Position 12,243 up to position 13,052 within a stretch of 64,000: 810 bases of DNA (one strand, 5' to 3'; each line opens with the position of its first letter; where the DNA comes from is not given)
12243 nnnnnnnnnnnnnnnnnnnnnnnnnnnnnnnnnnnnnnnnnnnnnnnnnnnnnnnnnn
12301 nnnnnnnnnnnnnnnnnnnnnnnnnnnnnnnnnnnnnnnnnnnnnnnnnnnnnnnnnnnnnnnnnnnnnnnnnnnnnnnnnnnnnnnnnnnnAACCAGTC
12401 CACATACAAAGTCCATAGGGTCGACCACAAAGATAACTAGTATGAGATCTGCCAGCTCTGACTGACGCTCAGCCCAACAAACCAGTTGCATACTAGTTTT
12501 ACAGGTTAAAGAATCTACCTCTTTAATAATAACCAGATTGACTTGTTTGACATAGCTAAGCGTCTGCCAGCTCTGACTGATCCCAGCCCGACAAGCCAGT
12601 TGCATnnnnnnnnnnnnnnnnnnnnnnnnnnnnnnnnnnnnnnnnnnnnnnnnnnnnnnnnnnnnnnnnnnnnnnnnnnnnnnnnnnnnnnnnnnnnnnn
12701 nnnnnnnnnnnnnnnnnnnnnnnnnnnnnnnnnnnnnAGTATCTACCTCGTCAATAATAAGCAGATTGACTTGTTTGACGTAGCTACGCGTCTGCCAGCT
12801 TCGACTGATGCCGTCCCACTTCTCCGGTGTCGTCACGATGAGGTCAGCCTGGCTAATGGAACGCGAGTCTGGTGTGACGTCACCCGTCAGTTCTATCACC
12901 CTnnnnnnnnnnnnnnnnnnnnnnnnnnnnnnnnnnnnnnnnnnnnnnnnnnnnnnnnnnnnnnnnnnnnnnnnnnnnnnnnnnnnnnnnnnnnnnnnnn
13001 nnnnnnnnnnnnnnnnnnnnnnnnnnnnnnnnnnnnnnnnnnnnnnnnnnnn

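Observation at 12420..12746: Three in-frame pseudo-copies of the last 18 codons plus donor of ASCC3 exon 23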

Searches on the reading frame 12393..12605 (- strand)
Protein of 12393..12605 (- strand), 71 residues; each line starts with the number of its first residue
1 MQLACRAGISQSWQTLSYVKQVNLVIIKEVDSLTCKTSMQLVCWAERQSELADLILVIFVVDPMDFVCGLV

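Call 10: find_encoding_contigs(protein=window:12393-12605:-, flank=5000, max_places=10)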
Protein seq(71 aa) (71 aa): no gene with exactly this product is on record in the collection.

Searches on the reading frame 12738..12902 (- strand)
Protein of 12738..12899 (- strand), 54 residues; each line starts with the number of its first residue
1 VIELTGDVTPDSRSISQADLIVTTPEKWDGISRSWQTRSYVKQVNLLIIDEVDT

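Call 9: find_encoding_contigs(protein=window:12738-12899:-, flank=5000, max_places=10)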
Protein seq(54 aa) (54 aa): no gene with exactly this product is on record in the collection.

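Call 49: find_homologous_proteins(query=window:12747-12902:-, max_evalue=0.00001)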
Query seq(52 aa) (52 aa): 93 proteins with E <= 0.00001 among 93 candidates.
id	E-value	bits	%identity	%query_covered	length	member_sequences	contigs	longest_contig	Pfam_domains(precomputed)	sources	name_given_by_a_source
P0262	3.7e-21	90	83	100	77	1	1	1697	PF00270.36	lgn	-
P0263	4.1e-21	90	81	100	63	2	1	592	PF00270.36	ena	-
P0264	4.5e-21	90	83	100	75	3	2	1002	PF00270.36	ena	-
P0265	6.2e-21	90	81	100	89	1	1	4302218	PF00270.36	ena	-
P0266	6.5e-21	90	81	100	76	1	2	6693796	PF00270.36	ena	-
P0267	6.7e-21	90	81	100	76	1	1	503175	PF00270.36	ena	-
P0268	7.7e-21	90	81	100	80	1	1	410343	PF00270.36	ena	-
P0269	1.4e-20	89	83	100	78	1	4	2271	PF00270.36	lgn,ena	-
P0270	1.6e-20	89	81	100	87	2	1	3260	PF00270.36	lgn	-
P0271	1.6e-20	89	81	100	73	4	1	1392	PF00270.36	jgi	jgi:activating signal cointegrator complex subunit 3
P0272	1.6e-20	88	81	100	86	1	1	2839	PF00270.36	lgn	-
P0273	1.7e-20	88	79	100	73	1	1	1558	PF00270.36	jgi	jgi:activating signal cointegrator complex subunit 3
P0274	1.8e-20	88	79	100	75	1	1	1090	PF00270.36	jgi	jgi:activating signal cointegrator complex subunit 3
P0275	1.8e-20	88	81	100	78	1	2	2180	PF00270.36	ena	-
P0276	1.8e-20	88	81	100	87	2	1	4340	PF00270.36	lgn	-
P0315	9.7e-19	83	79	100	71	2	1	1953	-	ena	-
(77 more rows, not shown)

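Call 55: find_encoding_contigs(protein=P0315, flank=2000, max_places=2)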
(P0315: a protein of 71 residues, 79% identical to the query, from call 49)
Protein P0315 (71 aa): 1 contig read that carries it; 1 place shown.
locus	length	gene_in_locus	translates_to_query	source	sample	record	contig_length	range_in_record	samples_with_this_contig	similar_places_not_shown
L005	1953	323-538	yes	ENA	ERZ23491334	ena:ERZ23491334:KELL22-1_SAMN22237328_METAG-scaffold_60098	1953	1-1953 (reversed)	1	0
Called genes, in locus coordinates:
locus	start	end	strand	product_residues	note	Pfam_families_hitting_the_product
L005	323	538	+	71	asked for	-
